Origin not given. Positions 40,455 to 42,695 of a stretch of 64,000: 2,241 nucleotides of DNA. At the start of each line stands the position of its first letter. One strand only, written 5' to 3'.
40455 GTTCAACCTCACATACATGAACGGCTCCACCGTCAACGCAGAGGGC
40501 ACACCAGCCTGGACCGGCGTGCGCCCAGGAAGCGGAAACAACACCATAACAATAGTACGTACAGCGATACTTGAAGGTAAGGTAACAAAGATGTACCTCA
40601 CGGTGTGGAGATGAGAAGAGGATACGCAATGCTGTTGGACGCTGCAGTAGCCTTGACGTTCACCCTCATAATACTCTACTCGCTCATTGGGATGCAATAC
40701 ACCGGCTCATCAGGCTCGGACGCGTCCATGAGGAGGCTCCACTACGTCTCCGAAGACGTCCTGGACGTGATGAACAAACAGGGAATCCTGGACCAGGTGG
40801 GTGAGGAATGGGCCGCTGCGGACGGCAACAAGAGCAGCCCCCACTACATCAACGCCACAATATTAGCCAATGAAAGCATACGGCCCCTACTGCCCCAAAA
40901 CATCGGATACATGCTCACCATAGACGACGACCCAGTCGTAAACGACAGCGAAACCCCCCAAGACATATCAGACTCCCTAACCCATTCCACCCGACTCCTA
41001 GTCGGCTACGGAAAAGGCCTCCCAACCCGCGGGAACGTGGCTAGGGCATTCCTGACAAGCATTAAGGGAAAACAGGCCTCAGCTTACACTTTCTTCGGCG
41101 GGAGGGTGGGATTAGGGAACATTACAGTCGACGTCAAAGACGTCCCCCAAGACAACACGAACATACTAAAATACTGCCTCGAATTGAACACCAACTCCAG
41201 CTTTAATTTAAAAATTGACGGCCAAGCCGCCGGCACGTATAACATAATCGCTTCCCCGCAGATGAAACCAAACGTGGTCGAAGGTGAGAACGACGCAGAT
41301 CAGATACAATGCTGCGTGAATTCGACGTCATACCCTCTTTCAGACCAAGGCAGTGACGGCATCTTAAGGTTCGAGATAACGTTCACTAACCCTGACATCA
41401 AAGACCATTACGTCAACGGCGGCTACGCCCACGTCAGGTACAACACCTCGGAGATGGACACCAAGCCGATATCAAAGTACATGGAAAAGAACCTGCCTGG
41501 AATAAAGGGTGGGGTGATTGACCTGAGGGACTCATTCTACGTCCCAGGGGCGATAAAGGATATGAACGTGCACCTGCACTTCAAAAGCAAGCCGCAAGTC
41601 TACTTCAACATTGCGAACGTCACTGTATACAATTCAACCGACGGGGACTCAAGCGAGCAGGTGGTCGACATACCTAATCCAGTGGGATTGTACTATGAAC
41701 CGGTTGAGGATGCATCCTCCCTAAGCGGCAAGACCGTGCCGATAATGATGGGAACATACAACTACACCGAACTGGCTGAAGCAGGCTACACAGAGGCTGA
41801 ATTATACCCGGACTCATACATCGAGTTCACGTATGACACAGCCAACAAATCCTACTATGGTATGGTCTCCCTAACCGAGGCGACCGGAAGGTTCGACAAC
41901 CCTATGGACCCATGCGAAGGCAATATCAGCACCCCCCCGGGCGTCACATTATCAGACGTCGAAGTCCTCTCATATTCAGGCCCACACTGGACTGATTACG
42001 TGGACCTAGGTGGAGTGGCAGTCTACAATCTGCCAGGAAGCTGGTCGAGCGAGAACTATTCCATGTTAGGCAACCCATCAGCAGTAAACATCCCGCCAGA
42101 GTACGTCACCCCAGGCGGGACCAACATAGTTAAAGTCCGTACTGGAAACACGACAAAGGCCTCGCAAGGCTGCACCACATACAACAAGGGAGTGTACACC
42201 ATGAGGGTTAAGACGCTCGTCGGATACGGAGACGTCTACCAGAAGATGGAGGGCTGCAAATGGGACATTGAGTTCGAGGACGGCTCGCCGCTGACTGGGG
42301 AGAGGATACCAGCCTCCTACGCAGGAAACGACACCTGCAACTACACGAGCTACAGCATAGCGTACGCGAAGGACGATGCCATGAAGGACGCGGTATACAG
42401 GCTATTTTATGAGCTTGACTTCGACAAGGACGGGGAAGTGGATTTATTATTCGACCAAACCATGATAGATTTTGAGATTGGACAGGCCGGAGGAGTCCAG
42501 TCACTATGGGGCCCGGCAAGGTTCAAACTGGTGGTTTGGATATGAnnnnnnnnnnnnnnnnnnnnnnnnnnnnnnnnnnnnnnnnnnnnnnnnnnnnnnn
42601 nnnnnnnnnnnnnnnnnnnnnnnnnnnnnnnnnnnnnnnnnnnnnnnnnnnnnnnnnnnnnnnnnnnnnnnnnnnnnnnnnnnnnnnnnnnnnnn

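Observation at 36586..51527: Roughly 15-kb type IV pilus-like locus combining giant prepilin-like proteins, a FlaI/TadA ATPase, a FlaH-like KaiC ATPase and a split FlaJ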

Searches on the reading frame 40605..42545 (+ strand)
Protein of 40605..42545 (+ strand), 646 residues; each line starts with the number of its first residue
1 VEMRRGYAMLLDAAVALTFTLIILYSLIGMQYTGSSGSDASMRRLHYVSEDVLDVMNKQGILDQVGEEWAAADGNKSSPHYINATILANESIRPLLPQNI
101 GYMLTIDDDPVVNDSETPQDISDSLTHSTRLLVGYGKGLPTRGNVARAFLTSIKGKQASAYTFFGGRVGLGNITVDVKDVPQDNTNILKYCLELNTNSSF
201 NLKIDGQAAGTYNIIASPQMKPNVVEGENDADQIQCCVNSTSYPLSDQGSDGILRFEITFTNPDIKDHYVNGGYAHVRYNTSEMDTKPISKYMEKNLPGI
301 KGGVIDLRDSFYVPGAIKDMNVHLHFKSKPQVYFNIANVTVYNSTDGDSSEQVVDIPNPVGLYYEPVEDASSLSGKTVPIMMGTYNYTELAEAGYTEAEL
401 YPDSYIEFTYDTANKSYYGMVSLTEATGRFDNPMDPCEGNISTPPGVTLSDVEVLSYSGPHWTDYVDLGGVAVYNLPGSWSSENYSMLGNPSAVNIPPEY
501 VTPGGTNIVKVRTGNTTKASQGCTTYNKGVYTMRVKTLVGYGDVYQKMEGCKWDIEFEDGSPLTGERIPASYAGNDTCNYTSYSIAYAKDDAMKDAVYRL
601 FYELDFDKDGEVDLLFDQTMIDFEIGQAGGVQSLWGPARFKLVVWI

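Call 3: search_protein_families(library=pfam, proteins=[window:40605-42545:+], max_evalue=0.01)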
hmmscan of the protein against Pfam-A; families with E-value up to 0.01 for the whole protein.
window:40605-42545:+ (646 aa): 0 families

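Call 4: search_protein_families(library=ncbifam, proteins=[window:40605-42545:+], max_evalue=0.01)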
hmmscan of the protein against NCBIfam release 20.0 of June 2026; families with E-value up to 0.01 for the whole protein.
window:40605-42545:+ (646 aa): 0 families

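Call 42: find_homologous_proteins(query=window:40611-42545:+, max_evalue=0.00001)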
Query window:40611-42545:+ (644 aa): 36 proteins with E <= 0.00001 among 8000 candidates.
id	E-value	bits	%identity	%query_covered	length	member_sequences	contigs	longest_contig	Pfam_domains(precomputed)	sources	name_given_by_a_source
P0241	0.0e+0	1484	100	100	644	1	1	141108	-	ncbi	ncbi:MAG: hypothetical protein V1744_01460 [Candidatus Altiarchaeota archaeon]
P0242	1.7e-198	679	52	62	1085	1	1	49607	PF13519.13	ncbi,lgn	-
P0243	1.2e-196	673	52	62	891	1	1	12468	PF00092.35,PF13519.13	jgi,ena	-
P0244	1.6e-195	670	49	67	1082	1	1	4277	PF13519.13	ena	-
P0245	2.7e-187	642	49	62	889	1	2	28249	PF00092.35,PF13519.13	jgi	jgi:hypothetical protein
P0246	7.5e-187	641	49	62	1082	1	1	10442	PF13519.13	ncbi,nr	ncbi:MAG: VWA domain-containing protein [Candidatus Altiarchaeota archaeon]|nr:VWA domain-containing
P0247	3.5e-183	629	48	62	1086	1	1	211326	PF13519.13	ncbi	ncbi:MAG: vWA domain-containing protein [Candidatus Altiarchaeota archaeon]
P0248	1.2e-180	620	49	60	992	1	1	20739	PF00092.35,PF13519.13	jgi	jgi:hypothetical protein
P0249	1.1e-176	607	47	62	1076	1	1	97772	PF13519.13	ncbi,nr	ncbi:MAG: VWA domain-containing protein [Candidatus Altiarchaeales archaeon]|nr:VWA domain-containin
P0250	5.4e-175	602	49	62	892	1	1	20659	PF13519.13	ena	-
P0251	2.6e-173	596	48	100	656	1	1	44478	-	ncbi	-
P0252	1.3e-170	587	45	100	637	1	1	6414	-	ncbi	-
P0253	2.3e-166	573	46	100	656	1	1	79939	-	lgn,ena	-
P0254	5.3e-166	572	47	60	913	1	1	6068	PF00092.35,PF13519.13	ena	-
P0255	6.9e-161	555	45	62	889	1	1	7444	PF00092.35,PF13519.13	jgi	jgi:hypothetical protein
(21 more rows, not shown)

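Call 62: predict_structure(alignment_id=A3)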
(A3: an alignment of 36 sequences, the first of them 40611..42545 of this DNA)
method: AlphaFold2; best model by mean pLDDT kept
length: 644 residues; sequences in the alignment: 36
mean_pLDDT: 82.3   pTM: 0.66
mean pLDDT of the five models: 82.3, 82.2, 81.7, 80.2, 79.9
residues with pLDDT >= 90: 219; 70-90: 322; 50-70: 88; < 50: 15
segments of 3 or more residues with pLDDT < 50: 29-33, 136-139, 284-286
pLDDT, mean of each block of 10 residues (from residue 1): 76 91 66 54 78 84 86 87 93 88 88 78 75 55 69 75 93 87 79 94 91 82 78 84 61 93 90 86 60 94 94 92 94 94 87 92 86 93 80 82 92 62 85 83 78 88 91 81 84 89 88 82 89 71 83 82 84 92 87 87 82 60 62 72 85
secondary structure, 60 per line:
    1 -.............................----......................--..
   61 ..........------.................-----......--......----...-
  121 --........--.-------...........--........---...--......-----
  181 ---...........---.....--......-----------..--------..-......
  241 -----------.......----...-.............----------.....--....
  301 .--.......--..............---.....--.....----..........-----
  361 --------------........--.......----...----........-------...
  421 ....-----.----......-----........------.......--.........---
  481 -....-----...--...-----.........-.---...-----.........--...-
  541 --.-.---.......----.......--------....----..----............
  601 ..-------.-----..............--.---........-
elements in order: H2-30 H35-56 H59-70 H77-93 E99-104 E107-112 E123-130 E141-151 E154-161 E165-167 E170-175 E184-194 E198-202 E205-210 E235-237 E252-258 E267-279 E290-294 E297-301 E304-310 E313-326 E330-334 E337-341 E346-355 E375-382 H385-391 E396-398 E403-410 E418-424 E435-440 E446-453 E460-466 E469-473 H474-477 E491-493 E504-512 E518-520 E526-534 E537-539 E549-555 E560-566 E575-578 H590-602 E619-629 E636-643

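Call 65: fold_search(model_id=the predicted structure, library=pdb)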
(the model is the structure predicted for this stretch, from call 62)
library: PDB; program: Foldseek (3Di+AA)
matches with E <= 10: 1268; with E <= 0.001: 54
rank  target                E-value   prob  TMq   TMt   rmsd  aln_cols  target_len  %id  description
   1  5x7o_A                1.7e-05  0.84  0.12  0.07  25.6       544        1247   10  Crystal structure of Paenibacillus sp. 598K alpha-1,6-glucosyltransferase (released 2017-07-26)
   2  1hqn_A                1.9e-05  1.00  0.16  0.23  12.9       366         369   10  THE SELENOMETHIONINE DERIVATIVE OF P3, THE MAJOR COAT PROTEIN OF THE LIPID-CONTAINING BACTERIOPHAGE PRD1. (released 2001-01-17)
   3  9fmt_B                2.7e-05  0.99  0.13  0.13  19.2       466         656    8  Cryo-EM structure of the BcsB hexameric crown from the E. coli cellulose secretion macrocomplex (released 2024-10-16)
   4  8qqh_BBB              2.8e-05  0.54  0.10  0.08  24.8       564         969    8  Structure of beta-galactosidase from Desulfurococcus amyloliticus (released 2024-08-14)
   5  9fmt_D                3.1e-05  0.57  0.10  0.10  24.6       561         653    7  Cryo-EM structure of the BcsB hexameric crown from the E. coli cellulose secretion macrocomplex (released 2024-10-16)
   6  7ook_A                8.3e-05  0.99  0.16  0.24  13.3       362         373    9  Bacteriophage PRD1 Major Capsid Protein P3 in complex with CPZ (released 2022-06-08)
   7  1hqn_B                1.2e-04  0.98  0.15  0.23  13.1       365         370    7  THE SELENOMETHIONINE DERIVATIVE OF P3, THE MAJOR COAT PROTEIN OF THE LIPID-CONTAINING BACTERIOPHAGE PRD1. (released 2001-01-17)
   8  6yg8_D                1.2e-04  0.28  0.10  0.10  25.2       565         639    7  Cryo-EM structure of a BcsB pentamer in the context of an assembled Bcs macrocomplex (released 2021-02-24)
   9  9fmt_E                1.3e-04  0.99  0.15  0.15  17.4       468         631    6  Cryo-EM structure of the BcsB hexameric crown from the E. coli cellulose secretion macrocomplex (released 2024-10-16)
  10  9fmt_A                1.3e-04  0.99  0.15  0.15  17.1       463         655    7  Cryo-EM structure of the BcsB hexameric crown from the E. coli cellulose secretion macrocomplex (released 2024-10-16)
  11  5wm0                  1.5e-04  0.89  0.11  0.19  14.3       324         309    8  Crystal structure of apo wild type peptidylglycine alpha-hydroxylating monooxygenase (PHM) soaked with peptide (peptide  (released 2018-07-18)
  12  3sam_A                1.6e-04  0.33  0.10  0.12  29.8       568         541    8  Structure of D13, the scaffolding protein of vaccinia virus (mutant D513G) (released 2011-06-22)
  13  6a48                  1.9e-04  0.30  0.10  0.10  23.8       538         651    8  Crystal structure of reelin N-terminal region (released 2019-06-19)
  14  2vvf_A                2.1e-04  0.96  0.13  0.26  13.5       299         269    8  Crystal structure of the major capsid protein P2 from Bacteriophage PM2 (released 2008-09-16)
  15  3saq_B                2.1e-04  0.33  0.10  0.12  27.6       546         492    7  Structure of D13, the scaffolding protein of vaccinia virus (released 2011-06-22)
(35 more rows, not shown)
